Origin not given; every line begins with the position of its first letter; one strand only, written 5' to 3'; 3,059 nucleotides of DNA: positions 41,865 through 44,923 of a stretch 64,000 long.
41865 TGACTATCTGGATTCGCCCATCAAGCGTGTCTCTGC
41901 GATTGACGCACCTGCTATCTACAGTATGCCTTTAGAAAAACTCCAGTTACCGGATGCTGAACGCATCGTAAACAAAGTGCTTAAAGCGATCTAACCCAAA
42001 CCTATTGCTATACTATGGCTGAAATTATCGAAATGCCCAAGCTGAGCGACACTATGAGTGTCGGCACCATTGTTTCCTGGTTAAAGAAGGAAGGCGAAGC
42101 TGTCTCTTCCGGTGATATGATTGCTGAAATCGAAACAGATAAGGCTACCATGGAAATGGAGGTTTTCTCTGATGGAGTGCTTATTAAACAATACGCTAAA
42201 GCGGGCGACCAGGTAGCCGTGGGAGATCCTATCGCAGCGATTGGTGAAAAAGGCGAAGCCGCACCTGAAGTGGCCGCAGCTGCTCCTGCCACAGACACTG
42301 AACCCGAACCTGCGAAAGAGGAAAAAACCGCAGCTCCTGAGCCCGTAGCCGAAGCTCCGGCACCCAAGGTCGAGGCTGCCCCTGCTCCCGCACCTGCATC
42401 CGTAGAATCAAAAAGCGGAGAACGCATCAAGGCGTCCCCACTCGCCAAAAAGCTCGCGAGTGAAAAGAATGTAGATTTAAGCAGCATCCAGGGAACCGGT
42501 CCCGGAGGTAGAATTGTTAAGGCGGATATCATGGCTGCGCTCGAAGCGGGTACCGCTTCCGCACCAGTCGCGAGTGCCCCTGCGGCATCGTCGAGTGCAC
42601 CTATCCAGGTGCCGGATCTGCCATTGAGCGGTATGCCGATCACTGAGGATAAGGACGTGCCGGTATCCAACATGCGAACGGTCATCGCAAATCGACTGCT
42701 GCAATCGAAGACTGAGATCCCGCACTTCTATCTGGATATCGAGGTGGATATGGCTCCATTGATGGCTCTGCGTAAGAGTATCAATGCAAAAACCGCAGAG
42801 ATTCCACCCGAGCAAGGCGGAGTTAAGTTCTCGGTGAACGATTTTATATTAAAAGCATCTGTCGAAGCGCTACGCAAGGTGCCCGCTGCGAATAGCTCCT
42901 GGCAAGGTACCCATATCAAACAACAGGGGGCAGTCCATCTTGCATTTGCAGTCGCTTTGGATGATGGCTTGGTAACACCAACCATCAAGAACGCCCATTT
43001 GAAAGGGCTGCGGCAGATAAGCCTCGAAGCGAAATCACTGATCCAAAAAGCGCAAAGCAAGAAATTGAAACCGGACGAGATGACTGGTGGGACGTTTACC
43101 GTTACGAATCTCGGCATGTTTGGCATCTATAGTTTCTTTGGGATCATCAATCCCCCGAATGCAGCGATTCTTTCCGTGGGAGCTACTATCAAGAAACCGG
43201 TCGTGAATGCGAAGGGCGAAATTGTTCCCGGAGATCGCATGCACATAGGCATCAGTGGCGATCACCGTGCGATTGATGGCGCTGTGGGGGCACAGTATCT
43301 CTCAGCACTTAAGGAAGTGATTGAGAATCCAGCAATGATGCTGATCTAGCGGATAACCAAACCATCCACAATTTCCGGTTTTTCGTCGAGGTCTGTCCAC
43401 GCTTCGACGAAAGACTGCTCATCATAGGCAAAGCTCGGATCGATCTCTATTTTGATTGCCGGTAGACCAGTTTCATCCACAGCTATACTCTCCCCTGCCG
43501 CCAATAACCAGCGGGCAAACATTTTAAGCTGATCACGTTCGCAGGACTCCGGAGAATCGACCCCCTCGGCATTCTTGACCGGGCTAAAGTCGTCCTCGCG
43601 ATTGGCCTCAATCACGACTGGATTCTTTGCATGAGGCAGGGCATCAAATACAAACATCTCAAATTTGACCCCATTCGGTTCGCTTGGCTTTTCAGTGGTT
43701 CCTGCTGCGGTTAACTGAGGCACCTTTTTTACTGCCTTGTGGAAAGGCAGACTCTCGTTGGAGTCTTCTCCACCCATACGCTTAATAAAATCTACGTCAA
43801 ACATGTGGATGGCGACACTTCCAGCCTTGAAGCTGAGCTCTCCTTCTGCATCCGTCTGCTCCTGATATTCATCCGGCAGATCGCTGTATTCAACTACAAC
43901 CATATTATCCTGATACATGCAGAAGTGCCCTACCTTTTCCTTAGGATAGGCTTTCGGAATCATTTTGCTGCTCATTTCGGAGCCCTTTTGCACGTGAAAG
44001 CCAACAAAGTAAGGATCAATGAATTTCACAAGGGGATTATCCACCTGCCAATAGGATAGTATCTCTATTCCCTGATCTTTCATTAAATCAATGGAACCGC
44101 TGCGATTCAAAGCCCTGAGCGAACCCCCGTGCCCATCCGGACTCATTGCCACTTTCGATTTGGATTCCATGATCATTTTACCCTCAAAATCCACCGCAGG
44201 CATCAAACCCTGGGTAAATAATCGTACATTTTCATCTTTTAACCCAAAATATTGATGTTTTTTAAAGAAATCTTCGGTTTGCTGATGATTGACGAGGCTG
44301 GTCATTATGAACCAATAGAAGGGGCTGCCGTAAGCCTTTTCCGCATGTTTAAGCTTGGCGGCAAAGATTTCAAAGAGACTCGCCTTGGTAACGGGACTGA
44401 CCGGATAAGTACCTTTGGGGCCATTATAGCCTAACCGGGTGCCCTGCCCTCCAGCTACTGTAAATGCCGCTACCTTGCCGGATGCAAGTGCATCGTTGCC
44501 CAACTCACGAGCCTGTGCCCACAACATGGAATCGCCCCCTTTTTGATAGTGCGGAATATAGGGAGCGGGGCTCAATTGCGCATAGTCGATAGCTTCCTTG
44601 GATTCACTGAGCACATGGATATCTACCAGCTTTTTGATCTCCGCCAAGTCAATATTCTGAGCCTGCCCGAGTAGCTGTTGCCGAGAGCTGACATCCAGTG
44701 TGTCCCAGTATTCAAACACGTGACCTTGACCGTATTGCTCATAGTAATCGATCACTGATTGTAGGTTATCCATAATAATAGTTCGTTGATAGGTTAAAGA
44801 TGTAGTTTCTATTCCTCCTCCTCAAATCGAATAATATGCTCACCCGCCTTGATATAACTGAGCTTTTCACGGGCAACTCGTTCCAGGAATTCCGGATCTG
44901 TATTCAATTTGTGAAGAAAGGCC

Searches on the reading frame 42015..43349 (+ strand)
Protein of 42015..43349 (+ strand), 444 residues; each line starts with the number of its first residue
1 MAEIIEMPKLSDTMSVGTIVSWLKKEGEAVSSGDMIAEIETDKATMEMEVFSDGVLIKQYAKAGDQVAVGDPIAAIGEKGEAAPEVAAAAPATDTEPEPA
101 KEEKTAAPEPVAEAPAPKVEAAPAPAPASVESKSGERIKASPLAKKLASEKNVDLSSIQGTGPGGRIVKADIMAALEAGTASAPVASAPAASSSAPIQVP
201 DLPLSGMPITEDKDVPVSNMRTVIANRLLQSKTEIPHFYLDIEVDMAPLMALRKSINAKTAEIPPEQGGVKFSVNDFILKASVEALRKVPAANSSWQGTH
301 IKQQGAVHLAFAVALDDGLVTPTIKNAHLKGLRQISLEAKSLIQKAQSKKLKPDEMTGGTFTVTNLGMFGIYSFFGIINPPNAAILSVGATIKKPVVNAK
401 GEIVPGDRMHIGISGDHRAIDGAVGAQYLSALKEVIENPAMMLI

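Call 84: search_protein_families(library=pfam, proteins=[window:42015-43349:+], max_evalue=0.00001)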
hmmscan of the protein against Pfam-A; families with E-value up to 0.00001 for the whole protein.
window:42015-43349:+ (444 aa): 3 families
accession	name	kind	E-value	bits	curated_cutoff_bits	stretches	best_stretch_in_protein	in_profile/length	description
PF00198.28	2-oxoacid_dh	-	4.1e-80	269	23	1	211-443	3-231/232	2-oxoacid dehydrogenases acyltransferase (catalytic domain)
PF02817.22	E3_binding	-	4.7e-17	62.4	23.7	1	138-172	1-35/36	e3 binding domain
PF00364.28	Biotin_lipoyl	-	2.8e-16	59.5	22.1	1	5-76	3-73/73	Biotin-requiring enzyme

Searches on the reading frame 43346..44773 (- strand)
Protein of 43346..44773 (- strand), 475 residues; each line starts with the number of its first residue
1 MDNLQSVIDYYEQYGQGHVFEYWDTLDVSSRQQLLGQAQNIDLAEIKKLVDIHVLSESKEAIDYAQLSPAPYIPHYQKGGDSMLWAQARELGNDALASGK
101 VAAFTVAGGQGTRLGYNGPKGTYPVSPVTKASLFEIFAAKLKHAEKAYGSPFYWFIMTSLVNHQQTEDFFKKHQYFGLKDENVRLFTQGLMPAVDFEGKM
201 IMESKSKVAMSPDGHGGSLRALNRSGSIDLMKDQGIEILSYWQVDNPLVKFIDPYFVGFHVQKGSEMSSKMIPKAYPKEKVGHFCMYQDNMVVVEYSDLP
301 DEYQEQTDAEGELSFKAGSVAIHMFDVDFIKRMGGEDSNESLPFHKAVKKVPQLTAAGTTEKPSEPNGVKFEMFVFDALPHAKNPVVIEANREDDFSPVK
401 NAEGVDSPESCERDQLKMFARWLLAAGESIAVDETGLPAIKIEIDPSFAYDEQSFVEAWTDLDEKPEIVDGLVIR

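Call 84: search_protein_families(library=pfam, proteins=[window:43346-44773:-], max_evalue=0.00001)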
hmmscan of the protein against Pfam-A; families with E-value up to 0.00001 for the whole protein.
window:43346-44773:- (475 aa): 1 family
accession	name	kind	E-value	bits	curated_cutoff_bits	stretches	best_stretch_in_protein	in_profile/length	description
PF01704.24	UDPGP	-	3.8e-42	144.9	22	1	96-403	49-339/413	UTP--glucose-1-phosphate uridylyltransferase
